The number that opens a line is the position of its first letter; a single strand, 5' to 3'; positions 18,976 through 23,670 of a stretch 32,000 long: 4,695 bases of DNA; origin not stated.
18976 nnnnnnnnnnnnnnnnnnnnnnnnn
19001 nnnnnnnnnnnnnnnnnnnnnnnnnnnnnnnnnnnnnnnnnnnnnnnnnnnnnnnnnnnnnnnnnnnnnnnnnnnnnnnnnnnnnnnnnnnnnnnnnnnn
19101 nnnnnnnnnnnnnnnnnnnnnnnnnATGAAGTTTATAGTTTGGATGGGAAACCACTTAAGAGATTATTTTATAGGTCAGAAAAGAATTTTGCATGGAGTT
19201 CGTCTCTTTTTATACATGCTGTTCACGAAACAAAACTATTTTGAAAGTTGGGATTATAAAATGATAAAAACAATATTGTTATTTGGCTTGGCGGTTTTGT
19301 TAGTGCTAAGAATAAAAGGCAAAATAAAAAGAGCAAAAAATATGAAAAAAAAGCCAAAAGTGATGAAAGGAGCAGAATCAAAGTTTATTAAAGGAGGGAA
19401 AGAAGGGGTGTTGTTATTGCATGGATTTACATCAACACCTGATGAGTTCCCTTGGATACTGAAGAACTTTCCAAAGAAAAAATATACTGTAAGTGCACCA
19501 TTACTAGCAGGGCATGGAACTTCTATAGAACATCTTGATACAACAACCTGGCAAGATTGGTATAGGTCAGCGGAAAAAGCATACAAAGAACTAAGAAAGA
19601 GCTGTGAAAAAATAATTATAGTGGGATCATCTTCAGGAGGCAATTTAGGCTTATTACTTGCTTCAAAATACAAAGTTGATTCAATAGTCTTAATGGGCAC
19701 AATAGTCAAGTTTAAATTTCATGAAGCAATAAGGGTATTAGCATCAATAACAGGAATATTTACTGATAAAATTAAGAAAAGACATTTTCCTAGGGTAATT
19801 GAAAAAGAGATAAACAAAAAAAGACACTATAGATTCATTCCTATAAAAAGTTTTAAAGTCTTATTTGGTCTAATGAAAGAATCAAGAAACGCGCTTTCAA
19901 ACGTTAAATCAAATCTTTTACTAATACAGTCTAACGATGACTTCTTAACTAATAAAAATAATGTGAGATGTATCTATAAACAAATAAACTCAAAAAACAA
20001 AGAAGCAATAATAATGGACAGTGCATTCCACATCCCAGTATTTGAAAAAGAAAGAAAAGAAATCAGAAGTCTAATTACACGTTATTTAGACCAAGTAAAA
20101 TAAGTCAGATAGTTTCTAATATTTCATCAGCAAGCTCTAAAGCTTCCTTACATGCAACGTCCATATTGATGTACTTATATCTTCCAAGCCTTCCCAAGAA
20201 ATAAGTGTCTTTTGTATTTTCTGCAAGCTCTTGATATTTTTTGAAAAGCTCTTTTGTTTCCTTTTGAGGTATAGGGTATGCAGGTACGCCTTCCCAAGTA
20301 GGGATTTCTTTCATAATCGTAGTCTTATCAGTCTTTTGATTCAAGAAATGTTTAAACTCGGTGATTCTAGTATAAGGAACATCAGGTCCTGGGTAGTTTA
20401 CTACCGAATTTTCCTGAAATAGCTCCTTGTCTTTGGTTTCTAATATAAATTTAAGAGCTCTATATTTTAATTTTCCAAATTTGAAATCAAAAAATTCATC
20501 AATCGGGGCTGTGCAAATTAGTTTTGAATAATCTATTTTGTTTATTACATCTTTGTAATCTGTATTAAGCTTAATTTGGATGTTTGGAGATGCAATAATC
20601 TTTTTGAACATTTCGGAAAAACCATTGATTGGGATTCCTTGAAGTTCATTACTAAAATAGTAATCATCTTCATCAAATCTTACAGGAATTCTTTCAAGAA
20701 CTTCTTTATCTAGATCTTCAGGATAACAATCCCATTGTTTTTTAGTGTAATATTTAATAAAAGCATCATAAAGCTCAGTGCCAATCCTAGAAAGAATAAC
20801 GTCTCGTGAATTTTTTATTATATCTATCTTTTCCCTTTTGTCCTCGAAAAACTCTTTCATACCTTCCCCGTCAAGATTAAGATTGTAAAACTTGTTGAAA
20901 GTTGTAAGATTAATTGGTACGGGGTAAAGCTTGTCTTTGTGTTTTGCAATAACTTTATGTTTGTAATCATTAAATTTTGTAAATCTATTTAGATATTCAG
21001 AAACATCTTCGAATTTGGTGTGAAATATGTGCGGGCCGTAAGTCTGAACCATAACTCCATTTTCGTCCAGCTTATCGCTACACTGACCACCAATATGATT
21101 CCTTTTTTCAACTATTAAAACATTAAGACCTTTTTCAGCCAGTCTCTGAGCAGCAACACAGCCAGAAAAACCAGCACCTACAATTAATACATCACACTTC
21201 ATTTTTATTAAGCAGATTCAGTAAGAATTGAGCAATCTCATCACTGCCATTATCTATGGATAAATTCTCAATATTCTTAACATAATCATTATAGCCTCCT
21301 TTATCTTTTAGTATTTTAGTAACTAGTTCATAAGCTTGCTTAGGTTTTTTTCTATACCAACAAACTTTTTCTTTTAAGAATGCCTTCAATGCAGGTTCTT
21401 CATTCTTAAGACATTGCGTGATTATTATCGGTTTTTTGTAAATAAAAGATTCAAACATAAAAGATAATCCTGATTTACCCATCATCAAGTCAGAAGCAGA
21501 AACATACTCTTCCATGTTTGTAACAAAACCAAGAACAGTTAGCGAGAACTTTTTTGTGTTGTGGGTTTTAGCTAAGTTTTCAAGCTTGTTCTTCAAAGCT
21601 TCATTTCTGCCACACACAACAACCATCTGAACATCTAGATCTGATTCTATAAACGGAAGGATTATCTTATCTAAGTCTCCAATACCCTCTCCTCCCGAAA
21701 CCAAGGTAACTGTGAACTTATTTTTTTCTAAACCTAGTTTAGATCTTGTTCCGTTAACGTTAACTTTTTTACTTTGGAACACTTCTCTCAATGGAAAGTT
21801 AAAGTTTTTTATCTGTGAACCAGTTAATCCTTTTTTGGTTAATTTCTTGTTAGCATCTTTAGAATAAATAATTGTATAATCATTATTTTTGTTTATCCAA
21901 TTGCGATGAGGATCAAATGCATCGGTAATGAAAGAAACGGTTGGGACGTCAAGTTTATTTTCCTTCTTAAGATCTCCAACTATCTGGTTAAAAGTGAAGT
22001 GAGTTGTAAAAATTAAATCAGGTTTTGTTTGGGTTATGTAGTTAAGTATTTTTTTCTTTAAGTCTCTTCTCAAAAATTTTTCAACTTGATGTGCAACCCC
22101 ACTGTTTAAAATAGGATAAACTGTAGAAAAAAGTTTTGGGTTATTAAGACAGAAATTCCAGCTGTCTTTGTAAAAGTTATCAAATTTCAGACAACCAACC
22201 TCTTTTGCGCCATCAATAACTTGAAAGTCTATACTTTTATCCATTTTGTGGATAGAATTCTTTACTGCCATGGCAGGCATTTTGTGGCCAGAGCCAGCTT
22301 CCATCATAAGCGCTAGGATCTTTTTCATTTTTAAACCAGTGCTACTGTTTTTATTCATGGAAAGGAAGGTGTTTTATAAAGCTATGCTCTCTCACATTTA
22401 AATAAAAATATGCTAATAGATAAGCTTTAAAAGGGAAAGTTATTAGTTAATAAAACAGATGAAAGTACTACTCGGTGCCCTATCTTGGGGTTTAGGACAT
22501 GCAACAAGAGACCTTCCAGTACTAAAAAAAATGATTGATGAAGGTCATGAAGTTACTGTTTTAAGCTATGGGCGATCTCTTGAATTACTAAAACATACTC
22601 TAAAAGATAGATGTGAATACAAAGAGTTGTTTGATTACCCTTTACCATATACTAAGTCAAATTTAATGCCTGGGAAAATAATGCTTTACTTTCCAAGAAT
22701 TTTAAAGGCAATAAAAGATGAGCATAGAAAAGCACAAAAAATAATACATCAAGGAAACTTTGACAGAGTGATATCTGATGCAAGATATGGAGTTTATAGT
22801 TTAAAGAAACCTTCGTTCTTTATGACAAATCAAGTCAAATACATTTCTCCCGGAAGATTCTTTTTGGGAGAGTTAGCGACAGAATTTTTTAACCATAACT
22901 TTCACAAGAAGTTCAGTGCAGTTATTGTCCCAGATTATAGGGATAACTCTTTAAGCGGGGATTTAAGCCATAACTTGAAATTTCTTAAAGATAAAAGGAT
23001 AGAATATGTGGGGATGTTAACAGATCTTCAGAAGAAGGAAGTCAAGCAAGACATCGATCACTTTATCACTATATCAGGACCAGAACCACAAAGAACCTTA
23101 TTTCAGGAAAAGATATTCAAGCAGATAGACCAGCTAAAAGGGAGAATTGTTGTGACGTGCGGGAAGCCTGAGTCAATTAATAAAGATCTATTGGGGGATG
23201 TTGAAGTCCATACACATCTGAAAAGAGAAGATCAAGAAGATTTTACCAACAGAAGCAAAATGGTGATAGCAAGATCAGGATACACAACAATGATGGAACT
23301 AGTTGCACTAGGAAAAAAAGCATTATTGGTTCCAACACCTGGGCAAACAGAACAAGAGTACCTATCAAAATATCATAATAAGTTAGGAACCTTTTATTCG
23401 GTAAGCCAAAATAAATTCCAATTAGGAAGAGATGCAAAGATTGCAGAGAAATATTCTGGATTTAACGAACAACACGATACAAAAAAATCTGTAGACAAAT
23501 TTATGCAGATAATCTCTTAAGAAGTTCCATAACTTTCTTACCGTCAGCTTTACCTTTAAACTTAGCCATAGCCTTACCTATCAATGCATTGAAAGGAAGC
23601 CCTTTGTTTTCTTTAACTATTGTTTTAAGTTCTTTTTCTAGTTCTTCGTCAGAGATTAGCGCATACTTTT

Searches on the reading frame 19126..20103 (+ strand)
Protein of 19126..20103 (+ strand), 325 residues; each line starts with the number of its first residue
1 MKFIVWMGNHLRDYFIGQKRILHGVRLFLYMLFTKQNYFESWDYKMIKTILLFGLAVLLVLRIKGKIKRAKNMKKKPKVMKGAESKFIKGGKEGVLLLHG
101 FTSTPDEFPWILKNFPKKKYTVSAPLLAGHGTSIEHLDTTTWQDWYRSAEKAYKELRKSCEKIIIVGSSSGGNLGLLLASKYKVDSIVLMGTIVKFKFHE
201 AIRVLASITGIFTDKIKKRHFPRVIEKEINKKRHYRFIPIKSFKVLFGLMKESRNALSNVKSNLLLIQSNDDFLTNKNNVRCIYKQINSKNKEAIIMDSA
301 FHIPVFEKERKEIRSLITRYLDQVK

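Call 8: search_protein_families(library=pfam, proteins=[window:19126-20103:+], max_evalue=0.001)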
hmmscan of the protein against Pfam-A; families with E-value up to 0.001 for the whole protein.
window:19126-20103:+ (325 aa): 3 families
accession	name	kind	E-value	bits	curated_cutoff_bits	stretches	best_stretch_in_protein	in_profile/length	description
PF12146.15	Hydrolase_4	-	8.5e-16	58.4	27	1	94-309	6-239/239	Serine aminopeptidase, S33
PF00561.26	Abhydrolase_1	-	4.6e-12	46.6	25.8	1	95-192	3-102/245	alpha/beta hydrolase fold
PF12697.13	Abhydrolase_6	-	4.3e-08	34.5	26.3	1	95-196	1-98/217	Alpha/beta hydrolase family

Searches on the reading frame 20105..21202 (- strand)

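Call 7: search_protein_families(library=ncbifam, proteins=[window:20105-21202:-], max_evalue=0.001)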
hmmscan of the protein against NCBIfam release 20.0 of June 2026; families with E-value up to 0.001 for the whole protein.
window:20105-21202:- (365 aa): 81 families (the best 25 are shown)
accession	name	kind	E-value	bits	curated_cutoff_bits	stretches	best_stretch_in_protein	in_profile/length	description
TIGR00031.1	UDP-GALP_mutase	equivalog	1.9e-99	333.2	303.75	1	4-362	3-377/378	UDP-galactopyranose mutase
NF005547.0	PRK07208.1-3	equivalog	1.4e-22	80.1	380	1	4-165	6-172/465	hypothetical protein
NF005548.0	PRK07208.1-4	equivalog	8e-17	61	389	1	4-162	5-164/488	hypothetical protein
NF005545.0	PRK07208.1-1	equivalog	1.3e-13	50.2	451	1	2-160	7-166/504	hypothetical protein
NF005546.0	PRK07208.1-2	equivalog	1.9e-13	49.8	418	1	93-166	129-201/527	hypothetical protein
TIGR00562.1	proto_IX_ox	equivalog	2.1e-11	43.1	97.85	1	3-113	3-119/470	protoporphyrinogen oxidase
TIGR02032.1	GG-red-SF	subfamily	1.1e-10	41.7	158.8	1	4-54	2-53/297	geranylgeranyl reductase family protein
TIGR03467.1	HpnE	equivalog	1.1e-09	38.1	283.05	1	5-74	1-70/430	hydroxysqualene dehydroxylase HpnE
NF058655.1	CrtID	equivalog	2.2e-08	33.4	640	1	5-107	1-108/478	bifunctional phytoene desaturase/3,4-desaturase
TIGR01350.1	lipoamide_DH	equivalog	2.9e-08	32.9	408.8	1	3-42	2-40/461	dihydrolipoyl dehydrogenase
NF005560.0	PRK07233.1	equivalog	6.5e-08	31.8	252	1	5-62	3-59/435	hypothetical protein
TIGR01372.1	soxA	subfamily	8e-08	30.5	1164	1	2-85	168-253/996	sarcosine oxidase subunit alpha family protein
TIGR02732.1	zeta_caro_desat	equivalog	1.9e-07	30.4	622.15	1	5-140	2-134/474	9,9'-di-cis-zeta-carotene desaturase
NF053677.1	Desat2ChcC2Cyan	equivalog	2.3e-07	29.6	900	1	3-90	1-86/558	4-oxocyclohex-2-ene-1-carboxylate 5-dehydrogenase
NF045637.1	carotdesatCrtDProt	equivalog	2.4e-07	29.7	580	1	5-71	1-71/485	1-hydroxycarotenoid 3,4-desaturase CrtD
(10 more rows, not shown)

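Call 71: search_protein_families(library=pfam, proteins=[window:20105-21202:-], max_evalue=0.001)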
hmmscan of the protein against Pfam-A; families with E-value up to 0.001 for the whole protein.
window:20105-21202:- (365 aa): 13 families
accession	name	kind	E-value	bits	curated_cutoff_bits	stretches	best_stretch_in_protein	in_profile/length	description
PF03275.19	GLF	-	1.4e-70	237.6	26.3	1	147-344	1-203/203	UDP-galactopyranose mutase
PF13450.12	NAD_binding_8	-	1.6e-19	70.3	21.9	1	7-74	1-68/68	NAD(P)-binding Rossmann-like domain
PF12831.13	FAD_oxidored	-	2.7e-10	40.6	27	1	4-46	1-43/416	FAD dependent oxidoreductase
PF01266.30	DAO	-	2e-08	34.6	27.9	1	4-42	1-39/353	FAD dependent oxidoreductase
PF01593.30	Amino_oxidase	-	4.6e-08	33.2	19.8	1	12-74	1-61/443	Flavin containing amine oxidoreductase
PF00890.30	FAD_binding_2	-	1.1e-07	31.9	20.4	1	4-40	1-37/414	FAD binding domain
PF01946.23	Thi4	-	8.1e-07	28.9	26.2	1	2-39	17-55/235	Thi4 family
PF07992.20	Pyr_redox_2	-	1.5e-06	28.3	26.1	1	4-42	2-41/291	Pyridine nucleotide-disulphide oxidoreductase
PF01494.25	FAD_binding_3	-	3.2e-06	27.1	22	1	2-35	1-34/349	FAD binding domain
PF00070.33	Pyr_redox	-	1.1e-05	26.3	22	1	5-45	2-50/82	Pyridine nucleotide-disulphide oxidoreductase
PF01134.28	GIDA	-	7e-05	22.5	22.1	1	4-43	1-42/391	Glucose inhibited division protein A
PF03486.20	HI0933_like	-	0.00014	21.9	50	1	4-38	2-36/244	HI0933-like protein Rossmann domain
PF05834.18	Lycopene_cycl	-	0.00083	19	23.4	0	4-34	1-33/380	Lycopene cyclase protein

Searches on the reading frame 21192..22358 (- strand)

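Call 7: search_protein_families(library=ncbifam, proteins=[window:21192-22358:-], max_evalue=0.001)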
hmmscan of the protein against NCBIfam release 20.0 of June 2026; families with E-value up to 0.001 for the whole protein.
window:21192-22358:- (388 aa): 3 families
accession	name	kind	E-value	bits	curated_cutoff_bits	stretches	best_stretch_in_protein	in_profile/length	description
NF010135.0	PRK13609.1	equivalog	6.7e-36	124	500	1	10-382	3-368/388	diglucosyl diacylglycerol synthase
NF010134.0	PRK13608.1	equivalog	1.9e-30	106.2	557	1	11-385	5-371/391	diglucosyl diacylglycerol synthase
TIGR01133.1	murG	equivalog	7.8e-07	28.4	250.25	1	197-379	166-353/353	undecaprenyldiphospho-muramoylpentapeptide beta-N-acetylglucosaminyltransferase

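Call 71: search_protein_families(library=pfam, proteins=[window:21192-22358:-], max_evalue=0.001)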
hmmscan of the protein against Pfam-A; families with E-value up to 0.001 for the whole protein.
window:21192-22358:- (388 aa): 2 families
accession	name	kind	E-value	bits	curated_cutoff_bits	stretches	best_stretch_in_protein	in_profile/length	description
PF06925.17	MGDG_synth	-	3e-18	66.9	25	1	25-187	1-166/169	Monogalactosyldiacylglycerol (MGDG) synthase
PF04101.22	Glyco_tran_28_C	-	2.8e-05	24.6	22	1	242-313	30-96/166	Glycosyltransferase family 28 C-terminal domain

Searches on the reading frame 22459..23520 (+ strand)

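Call 8: search_protein_families(library=pfam, proteins=[window:22459-23520:+], max_evalue=0.001)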
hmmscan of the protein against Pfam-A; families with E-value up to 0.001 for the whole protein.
window:22459-23520:+ (353 aa): 2 families
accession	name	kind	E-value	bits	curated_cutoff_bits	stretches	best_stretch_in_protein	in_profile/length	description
PF13528.12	Glyco_trans_1_3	-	9.8e-12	45.1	25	1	1-107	1-102/322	Glycosyl transferase family 1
PF04101.22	Glyco_tran_28_C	-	1.3e-07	32.3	22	1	262-320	68-128/166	Glycosyltransferase family 28 C-terminal domain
